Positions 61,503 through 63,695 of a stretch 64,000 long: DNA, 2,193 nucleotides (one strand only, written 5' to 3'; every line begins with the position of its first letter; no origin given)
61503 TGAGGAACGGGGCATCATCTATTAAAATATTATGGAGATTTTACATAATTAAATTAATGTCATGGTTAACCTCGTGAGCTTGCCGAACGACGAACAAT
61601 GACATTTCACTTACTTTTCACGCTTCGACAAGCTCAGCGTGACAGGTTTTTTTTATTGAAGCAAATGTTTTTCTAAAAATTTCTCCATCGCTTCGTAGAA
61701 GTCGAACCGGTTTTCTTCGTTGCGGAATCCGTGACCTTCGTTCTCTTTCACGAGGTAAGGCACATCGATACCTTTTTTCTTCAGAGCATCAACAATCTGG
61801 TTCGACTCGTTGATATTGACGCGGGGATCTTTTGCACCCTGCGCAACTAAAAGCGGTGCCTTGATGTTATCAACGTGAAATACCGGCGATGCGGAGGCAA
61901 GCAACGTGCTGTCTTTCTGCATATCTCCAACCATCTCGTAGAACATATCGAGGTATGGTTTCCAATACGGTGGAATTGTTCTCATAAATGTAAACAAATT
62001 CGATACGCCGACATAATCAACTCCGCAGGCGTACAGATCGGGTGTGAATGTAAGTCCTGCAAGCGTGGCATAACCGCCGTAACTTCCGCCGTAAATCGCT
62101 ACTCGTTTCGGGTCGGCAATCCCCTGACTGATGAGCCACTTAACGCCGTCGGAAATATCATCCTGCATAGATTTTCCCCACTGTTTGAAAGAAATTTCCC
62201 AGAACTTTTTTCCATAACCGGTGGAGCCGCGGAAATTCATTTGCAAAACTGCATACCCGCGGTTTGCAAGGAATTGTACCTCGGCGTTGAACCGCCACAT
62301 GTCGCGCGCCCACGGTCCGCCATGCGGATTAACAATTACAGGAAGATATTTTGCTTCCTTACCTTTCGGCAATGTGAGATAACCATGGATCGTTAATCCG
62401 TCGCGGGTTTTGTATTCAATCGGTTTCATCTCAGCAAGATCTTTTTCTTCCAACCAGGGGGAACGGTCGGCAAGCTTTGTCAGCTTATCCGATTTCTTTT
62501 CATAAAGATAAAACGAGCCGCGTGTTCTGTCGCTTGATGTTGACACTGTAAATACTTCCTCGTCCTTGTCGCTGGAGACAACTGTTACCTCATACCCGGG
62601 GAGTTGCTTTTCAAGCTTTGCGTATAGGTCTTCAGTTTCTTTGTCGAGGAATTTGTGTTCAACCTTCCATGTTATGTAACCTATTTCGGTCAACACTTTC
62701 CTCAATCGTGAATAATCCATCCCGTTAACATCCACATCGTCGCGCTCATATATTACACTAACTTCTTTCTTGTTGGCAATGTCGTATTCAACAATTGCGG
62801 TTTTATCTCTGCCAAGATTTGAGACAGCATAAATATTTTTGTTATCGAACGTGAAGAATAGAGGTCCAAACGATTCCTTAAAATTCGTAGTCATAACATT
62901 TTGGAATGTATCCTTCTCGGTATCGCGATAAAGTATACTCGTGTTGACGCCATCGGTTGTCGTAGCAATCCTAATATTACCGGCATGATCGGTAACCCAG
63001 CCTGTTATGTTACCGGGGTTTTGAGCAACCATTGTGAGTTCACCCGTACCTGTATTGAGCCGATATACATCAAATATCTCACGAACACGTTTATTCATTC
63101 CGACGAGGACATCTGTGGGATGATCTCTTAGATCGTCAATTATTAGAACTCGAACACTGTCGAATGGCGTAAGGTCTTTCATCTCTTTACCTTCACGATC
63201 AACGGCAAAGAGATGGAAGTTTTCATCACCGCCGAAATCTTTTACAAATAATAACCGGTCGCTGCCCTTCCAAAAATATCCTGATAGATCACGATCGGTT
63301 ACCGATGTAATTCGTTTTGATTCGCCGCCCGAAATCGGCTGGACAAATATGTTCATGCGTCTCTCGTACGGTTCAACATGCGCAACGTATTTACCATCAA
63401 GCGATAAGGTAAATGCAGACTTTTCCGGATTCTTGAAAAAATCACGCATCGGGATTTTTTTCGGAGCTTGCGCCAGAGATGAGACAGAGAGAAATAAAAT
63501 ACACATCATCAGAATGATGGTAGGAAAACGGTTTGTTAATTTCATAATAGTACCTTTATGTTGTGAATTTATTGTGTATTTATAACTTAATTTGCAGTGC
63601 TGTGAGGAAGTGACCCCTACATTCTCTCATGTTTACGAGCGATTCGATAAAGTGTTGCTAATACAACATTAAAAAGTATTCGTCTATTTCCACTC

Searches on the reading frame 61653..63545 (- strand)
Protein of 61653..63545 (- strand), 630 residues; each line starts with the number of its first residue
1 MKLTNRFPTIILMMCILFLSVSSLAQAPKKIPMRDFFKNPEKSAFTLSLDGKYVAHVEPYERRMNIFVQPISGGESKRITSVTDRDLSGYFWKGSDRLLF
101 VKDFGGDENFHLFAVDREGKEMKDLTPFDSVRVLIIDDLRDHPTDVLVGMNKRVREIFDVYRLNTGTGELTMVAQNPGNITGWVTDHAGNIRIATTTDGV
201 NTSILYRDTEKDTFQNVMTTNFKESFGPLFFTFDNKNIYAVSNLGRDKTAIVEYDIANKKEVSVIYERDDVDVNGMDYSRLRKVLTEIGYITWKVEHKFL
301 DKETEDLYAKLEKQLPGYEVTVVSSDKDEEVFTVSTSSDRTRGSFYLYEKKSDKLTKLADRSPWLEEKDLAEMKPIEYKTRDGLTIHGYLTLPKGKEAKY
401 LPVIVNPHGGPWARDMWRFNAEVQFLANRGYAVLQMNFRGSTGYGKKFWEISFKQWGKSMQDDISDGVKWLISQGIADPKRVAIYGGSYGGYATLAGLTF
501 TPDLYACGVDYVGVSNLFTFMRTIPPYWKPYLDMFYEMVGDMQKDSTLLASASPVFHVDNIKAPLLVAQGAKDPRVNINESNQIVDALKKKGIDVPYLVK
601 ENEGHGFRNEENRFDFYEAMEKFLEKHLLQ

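Call 3: search_protein_families(library=pfam, proteins=[window:61653-63545:-], max_evalue=0.1)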
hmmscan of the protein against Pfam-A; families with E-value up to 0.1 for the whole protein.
window:61653-63545:- (630 aa): 12 families
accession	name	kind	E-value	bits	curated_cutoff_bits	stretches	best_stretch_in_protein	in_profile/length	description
PF00326.27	Peptidase_S9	-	5.1e-51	173.6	22.6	1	417-628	1-210/213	Prolyl oligopeptidase family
PF20434.5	BD-FAE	-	3.5e-16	59.8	26.8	1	391-588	4-215/215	BD-FAE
PF02129.25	Peptidase_S15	-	2.4e-13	50.8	23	1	382-515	1-130/262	X-Pro dipeptidyl-peptidase (S15 family)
PF01738.24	DLH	-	1.4e-08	35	21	1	419-616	30-197/217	Dienelactone hydrolase family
PF05448.18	AXE1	-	2.7e-07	30.1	21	1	371-511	54-207/321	Acetyl xylan esterase (AXE1)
PF12697.13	Abhydrolase_6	-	8.7e-06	27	26.3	1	408-610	5-208/217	Alpha/beta hydrolase family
PF12146.15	Hydrolase_4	-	3.3e-05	23.7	27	0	555-606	184-233/239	Serine aminopeptidase, S33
PF00561.26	Abhydrolase_1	-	4.7e-05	23.6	25.8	1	402-492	1-81/245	alpha/beta hydrolase fold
PF03583.20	LIP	-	6.1e-05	22.9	23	1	426-514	22-104/286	Secretory lipase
PF07859.19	Abhydrolase_3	-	0.0014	18.8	25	1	462-607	50-208/210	alpha/beta hydrolase fold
PF06500.17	FrsA-like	-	0.002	17.4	22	1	372-550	167-336/414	Esterase FrsA-like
PF24723.1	DUF7675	-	0.087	13.2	27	0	207-240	3-33/65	Family of unknown function (DUF7675)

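Call 74: find_related_loci(query=window:61653-63545:-, collection=metagenome_contigs, flank=10000)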
Query window:61653-63545:- (630 aa) in metagenome_contigs; peptide patterns used: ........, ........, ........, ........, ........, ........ (x = any residue, [..] = any of these).
600 stretches matched a pattern (row limit reached: there are more); 431 encode a relative of the query (tblastn E <= 1e-3); the best 80 are kept; 80 distinct loci.
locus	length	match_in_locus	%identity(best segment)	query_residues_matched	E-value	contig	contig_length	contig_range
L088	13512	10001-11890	92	1-630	0e+0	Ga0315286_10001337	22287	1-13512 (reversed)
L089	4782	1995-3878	89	1-628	0e+0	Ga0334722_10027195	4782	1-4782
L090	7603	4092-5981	76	1-630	0e+0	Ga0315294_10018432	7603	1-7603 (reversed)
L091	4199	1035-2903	78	7-629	0e+0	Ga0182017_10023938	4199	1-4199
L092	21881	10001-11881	75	3-629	0e+0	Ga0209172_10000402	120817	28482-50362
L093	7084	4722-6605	74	1-628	0e+0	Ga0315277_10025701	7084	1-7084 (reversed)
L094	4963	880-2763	74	1-628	0e+0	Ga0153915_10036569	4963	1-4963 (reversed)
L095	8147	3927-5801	73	5-628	0e+0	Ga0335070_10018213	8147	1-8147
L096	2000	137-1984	73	13-628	0e+0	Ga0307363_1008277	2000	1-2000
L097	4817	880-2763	69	1-628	0e+0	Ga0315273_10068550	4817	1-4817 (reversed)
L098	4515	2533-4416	69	1-628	0e+0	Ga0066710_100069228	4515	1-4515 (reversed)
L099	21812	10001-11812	72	25-628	0e+0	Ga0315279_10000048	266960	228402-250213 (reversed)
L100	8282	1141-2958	70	23-628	0e+0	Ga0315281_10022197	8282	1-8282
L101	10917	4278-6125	67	12-628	0e+0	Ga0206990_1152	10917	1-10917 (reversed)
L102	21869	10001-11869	66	9-628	0e+0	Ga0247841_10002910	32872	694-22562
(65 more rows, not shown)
